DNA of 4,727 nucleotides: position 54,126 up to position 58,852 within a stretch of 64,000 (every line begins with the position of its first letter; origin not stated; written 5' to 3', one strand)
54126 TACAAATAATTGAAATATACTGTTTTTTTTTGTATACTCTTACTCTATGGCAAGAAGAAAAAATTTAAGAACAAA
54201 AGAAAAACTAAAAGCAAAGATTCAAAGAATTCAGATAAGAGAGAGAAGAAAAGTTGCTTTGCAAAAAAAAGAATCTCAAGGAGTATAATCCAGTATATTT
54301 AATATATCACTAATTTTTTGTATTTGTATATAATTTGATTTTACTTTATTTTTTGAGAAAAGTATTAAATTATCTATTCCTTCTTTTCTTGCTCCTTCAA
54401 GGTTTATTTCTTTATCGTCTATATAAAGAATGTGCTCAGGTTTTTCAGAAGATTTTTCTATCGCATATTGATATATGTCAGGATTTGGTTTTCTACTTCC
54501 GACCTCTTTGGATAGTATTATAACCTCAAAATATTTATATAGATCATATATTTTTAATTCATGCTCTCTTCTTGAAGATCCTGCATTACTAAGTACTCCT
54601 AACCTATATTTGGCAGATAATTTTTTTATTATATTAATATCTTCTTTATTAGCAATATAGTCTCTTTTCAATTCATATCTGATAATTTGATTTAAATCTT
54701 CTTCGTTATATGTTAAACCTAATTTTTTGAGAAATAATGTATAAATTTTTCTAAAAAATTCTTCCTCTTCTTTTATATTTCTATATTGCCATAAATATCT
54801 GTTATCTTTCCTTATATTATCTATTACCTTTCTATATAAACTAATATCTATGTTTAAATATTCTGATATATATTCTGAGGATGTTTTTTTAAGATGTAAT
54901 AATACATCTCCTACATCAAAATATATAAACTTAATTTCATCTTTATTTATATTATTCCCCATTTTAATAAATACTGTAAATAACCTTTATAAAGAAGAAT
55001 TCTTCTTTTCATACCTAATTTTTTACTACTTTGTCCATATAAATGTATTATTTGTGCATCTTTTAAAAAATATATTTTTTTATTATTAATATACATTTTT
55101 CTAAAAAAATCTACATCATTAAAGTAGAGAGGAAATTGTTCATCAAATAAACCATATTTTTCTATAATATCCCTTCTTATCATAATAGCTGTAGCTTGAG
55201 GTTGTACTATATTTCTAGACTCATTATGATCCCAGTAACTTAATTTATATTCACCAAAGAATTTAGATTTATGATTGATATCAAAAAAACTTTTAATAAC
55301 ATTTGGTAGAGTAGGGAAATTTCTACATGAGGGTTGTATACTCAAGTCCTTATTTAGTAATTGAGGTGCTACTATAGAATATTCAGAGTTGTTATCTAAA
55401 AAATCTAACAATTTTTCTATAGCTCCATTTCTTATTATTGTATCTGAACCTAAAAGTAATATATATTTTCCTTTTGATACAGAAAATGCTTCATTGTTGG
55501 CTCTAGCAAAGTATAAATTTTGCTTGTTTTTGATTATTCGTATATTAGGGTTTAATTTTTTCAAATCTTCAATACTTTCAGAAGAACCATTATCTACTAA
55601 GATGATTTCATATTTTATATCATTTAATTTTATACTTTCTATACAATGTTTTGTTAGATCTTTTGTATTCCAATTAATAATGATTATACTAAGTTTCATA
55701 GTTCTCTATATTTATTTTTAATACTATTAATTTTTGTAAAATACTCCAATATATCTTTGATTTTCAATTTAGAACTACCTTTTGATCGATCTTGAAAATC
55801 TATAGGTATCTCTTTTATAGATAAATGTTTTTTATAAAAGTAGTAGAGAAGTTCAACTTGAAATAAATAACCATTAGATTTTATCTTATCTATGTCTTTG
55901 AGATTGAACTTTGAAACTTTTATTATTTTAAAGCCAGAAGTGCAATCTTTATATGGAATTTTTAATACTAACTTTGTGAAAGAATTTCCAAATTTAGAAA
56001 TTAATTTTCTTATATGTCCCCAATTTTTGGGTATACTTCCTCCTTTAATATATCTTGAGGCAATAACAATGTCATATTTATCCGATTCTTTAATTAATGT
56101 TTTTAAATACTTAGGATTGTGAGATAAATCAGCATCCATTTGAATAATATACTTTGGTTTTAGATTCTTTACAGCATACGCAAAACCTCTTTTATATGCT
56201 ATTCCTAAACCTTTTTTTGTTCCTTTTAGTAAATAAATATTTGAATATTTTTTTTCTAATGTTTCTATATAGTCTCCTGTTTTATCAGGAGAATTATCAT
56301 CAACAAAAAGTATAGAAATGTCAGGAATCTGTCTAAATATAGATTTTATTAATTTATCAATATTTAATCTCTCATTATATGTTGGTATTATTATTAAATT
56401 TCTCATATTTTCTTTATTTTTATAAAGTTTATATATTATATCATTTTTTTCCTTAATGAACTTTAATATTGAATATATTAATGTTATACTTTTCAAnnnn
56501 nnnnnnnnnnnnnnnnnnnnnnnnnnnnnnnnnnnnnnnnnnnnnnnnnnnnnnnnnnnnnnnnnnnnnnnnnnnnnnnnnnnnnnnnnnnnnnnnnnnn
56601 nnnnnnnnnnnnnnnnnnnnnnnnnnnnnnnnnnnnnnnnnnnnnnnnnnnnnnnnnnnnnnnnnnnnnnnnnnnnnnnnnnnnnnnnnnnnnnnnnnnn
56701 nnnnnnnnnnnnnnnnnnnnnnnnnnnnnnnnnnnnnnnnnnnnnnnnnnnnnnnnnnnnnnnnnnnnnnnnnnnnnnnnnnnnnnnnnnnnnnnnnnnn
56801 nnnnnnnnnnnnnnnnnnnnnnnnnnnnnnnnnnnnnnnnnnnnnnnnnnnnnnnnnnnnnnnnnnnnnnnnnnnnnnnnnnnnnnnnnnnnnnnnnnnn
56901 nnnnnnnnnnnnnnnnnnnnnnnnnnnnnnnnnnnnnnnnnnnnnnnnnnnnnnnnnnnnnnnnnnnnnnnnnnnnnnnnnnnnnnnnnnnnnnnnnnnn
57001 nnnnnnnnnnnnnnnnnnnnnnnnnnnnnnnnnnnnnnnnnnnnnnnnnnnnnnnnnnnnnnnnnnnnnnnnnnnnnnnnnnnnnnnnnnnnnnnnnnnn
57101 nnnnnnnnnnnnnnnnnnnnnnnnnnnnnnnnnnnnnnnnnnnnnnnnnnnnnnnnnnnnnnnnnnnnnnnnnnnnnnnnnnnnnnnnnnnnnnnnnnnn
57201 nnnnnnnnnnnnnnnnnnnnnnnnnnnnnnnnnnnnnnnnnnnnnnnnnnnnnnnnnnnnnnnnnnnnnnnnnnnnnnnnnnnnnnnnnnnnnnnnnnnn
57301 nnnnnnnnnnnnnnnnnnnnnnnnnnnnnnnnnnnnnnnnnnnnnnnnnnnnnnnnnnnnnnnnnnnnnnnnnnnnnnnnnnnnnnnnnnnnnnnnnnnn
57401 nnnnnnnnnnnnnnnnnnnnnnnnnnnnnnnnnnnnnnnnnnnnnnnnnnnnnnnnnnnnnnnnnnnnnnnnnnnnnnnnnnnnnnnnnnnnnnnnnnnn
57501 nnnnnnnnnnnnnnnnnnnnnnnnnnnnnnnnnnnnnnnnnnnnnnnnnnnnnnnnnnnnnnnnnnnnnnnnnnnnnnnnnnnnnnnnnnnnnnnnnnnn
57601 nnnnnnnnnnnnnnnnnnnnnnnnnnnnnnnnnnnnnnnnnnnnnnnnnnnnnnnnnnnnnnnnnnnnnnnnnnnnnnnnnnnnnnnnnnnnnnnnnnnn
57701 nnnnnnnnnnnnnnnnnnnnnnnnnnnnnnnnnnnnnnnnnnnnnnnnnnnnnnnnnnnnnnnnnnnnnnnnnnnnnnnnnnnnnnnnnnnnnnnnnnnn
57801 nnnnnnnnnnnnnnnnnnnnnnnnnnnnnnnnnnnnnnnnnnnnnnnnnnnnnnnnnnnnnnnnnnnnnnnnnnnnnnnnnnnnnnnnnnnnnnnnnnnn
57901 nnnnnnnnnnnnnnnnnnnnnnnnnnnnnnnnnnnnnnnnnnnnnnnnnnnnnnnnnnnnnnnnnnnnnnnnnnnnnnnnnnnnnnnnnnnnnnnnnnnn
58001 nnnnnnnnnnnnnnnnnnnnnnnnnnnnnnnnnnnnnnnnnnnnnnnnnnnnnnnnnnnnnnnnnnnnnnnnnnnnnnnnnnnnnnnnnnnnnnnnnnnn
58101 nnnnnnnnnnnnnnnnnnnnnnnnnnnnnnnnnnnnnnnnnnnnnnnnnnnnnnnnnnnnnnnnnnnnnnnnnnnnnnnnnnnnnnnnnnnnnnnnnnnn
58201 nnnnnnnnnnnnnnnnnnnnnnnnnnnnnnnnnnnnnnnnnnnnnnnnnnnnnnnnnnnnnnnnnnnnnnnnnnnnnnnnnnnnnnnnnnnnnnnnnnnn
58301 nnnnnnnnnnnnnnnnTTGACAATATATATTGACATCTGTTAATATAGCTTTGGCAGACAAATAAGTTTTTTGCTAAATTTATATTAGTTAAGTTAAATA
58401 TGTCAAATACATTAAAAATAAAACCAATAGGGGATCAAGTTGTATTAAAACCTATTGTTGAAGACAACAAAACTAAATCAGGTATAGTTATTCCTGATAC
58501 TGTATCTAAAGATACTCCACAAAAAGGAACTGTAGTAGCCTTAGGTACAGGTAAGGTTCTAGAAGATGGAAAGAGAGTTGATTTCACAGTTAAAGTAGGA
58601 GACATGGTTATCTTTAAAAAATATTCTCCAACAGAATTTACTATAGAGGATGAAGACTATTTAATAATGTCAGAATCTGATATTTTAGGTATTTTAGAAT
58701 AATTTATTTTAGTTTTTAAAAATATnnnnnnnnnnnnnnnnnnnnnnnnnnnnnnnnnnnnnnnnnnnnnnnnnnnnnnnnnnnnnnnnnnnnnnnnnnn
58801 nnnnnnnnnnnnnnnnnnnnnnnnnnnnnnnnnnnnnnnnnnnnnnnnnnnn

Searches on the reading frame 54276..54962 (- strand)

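Call 47: search_protein_families(library=pfam, proteins=[window:54276-54962:-], max_evalue=0.01)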
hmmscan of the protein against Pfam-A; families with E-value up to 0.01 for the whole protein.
window:54276-54962:- (228 aa): 2 families
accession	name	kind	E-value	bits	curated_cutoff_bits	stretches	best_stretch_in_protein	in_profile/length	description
PF13419.12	HAD_2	-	7.5e-17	62.4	23.8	1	80-197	60-174/178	Haloacid dehalogenase-like hydrolase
PF00702.32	Hydrolase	-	2.7e-13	51.2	26.4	1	10-193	1-189/191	haloacid dehalogenase-like hydrolase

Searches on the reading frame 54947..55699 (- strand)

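Call 47: search_protein_families(library=pfam, proteins=[window:54947-55699:-], max_evalue=0.01)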
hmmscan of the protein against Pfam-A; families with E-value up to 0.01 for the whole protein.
window:54947-55699:- (250 aa): 4 families
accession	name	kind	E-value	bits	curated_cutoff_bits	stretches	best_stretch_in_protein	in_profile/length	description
PF00535.33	Glycos_transf_2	-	2.3e-21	76.9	23.3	1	4-124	1-127/168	Glycosyl transferase family 2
PF13641.12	Glyco_tranf_2_3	-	9.5e-10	39.3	27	1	3-227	3-219/230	Glycosyltransferase like family 2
PF10111.15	Glyco_tranf_2_2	-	5.4e-07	29.8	27.3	1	24-243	24-231/276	Glycosyltransferase like family 2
PF13632.12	Glyco_trans_2_3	-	0.0039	17.5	27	0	79-241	1-144/198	Glycosyl transferase family group 2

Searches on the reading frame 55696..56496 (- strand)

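Call 47: search_protein_families(library=pfam, proteins=[window:55696-56496:-], max_evalue=0.01)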
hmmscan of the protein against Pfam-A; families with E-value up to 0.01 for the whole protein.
window:55696-56496:- (266 aa): 2 families
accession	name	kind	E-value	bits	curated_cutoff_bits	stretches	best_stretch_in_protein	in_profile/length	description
PF00535.33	Glycos_transf_2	-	9.3e-31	107.4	23.3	1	35-197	2-164/168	Glycosyl transferase family 2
PF10111.15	Glyco_tranf_2_2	-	0.00023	21.2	27.3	1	35-133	2-101/276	Glycosyltransferase like family 2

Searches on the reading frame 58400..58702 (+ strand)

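Call 47: search_protein_families(library=pfam, proteins=[window:58400-58702:+], max_evalue=0.01)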
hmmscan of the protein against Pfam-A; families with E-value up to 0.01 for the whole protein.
window:58400-58702:+ (100 aa): 1 family
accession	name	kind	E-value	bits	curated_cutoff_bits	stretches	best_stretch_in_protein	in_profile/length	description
PF00166.26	Cpn10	-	1.2e-30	105.8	21.1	1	6-98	1-92/93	Chaperonin 10 Kd subunit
